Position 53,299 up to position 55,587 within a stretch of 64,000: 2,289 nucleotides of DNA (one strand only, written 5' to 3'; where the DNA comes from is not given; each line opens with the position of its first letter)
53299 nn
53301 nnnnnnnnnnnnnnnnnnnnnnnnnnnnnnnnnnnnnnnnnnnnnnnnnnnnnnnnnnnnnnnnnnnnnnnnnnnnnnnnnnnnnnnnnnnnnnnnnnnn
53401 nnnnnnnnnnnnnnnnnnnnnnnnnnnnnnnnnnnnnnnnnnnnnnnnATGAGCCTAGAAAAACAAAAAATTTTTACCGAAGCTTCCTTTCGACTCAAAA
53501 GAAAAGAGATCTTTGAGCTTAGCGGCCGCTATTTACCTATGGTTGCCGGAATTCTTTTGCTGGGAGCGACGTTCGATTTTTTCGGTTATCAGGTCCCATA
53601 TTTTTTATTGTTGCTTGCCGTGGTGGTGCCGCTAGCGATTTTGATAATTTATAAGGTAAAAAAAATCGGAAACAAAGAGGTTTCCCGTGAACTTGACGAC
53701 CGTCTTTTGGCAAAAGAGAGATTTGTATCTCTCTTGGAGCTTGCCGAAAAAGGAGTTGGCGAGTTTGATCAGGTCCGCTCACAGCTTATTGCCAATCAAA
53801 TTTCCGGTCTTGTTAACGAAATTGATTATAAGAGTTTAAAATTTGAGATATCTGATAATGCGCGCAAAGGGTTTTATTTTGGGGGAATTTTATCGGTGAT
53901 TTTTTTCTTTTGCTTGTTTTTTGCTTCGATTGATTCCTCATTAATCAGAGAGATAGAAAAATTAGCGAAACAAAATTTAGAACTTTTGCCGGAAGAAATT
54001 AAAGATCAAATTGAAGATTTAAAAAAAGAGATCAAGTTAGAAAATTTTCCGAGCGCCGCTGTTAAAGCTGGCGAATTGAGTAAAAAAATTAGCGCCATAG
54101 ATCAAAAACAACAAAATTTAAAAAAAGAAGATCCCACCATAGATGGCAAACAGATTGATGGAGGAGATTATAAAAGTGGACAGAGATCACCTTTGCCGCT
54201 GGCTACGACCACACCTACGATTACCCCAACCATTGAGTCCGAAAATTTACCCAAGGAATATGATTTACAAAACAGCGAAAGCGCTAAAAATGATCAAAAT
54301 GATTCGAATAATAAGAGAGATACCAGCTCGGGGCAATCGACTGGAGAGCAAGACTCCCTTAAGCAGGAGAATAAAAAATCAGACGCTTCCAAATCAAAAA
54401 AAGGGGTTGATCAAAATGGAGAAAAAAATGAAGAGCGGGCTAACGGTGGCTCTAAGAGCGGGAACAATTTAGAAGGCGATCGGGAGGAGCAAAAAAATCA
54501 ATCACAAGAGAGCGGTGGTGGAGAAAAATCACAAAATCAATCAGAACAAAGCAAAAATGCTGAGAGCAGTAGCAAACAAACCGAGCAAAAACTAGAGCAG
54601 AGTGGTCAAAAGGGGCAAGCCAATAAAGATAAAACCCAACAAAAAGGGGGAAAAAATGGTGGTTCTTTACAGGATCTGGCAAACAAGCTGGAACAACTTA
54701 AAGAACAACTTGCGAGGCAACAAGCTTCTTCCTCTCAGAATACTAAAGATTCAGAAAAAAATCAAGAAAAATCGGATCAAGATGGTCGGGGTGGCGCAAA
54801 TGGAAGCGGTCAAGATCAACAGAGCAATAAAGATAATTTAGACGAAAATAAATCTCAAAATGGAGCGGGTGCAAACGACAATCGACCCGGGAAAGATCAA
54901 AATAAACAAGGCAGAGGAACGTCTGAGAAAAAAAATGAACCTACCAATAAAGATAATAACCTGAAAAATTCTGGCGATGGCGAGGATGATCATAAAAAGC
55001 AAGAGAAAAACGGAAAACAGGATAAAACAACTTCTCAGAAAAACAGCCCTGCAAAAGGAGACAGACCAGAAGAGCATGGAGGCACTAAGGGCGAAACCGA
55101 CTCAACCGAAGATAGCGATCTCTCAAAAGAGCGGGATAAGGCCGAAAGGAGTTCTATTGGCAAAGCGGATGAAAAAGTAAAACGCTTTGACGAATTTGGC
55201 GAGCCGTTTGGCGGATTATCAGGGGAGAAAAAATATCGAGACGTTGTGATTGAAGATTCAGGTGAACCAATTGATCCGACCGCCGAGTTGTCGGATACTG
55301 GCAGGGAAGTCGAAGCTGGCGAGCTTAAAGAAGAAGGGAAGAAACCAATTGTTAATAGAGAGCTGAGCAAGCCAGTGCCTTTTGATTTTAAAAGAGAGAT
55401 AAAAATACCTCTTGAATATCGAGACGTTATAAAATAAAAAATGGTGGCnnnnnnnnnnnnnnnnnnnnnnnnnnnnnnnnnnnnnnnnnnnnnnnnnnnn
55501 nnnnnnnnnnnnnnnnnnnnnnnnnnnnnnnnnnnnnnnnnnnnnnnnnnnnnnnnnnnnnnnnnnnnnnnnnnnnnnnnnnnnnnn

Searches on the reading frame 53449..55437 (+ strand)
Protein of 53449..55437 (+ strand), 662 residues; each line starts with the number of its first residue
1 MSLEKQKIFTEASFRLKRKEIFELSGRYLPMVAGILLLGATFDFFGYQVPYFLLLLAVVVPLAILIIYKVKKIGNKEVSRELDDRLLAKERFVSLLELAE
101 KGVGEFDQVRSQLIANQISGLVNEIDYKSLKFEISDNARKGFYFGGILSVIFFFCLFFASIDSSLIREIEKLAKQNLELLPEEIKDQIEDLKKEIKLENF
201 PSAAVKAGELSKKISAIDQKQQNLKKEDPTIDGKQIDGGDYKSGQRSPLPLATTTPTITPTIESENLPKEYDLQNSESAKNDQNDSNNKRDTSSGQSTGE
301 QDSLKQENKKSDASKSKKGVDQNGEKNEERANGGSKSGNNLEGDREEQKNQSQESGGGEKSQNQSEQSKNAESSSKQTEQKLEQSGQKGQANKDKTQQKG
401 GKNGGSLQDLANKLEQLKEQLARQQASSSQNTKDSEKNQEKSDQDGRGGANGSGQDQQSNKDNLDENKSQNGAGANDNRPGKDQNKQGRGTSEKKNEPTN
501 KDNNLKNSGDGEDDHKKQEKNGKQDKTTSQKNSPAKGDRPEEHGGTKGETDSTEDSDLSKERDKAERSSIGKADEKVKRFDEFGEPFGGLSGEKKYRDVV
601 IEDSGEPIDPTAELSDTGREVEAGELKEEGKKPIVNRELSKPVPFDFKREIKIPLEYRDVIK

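Call 18: find_encoding_contigs(protein=window:53449-55437:+, flank=10000, max_places=1)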
Protein window:53449-55437:+ (662 aa): 6 contigs read that carry it; 1 place shown.
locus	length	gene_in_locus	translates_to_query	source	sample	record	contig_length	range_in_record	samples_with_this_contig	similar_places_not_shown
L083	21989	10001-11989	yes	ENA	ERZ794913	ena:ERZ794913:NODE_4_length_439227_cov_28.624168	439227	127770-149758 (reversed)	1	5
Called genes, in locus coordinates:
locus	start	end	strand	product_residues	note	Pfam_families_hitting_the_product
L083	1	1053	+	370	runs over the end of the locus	PF00149:Metallophos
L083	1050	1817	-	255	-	PF00089:Trypsin, PF13365:Trypsin_2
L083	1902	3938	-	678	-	PF10060:DUF2298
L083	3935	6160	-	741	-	PF10060:DUF2298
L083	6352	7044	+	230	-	PF06026:Rib_5-P_isom_A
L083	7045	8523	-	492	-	PF19425:Csd3_N2 (weak), PF01551:Peptidase_M23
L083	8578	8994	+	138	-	PF03652:RuvX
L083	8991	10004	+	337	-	PF02618:YceG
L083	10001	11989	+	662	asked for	-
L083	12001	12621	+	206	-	PF00908:dTDP_sugar_isom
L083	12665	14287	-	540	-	-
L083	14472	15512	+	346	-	PF00150:Cellulase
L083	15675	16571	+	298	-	PF02653:BPD_transp_2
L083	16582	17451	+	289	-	PF02653:BPD_transp_2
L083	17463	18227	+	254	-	PF02463:SMC_N (faint), PF00005:ABC_tran, PF13304:AAA_21 (weak)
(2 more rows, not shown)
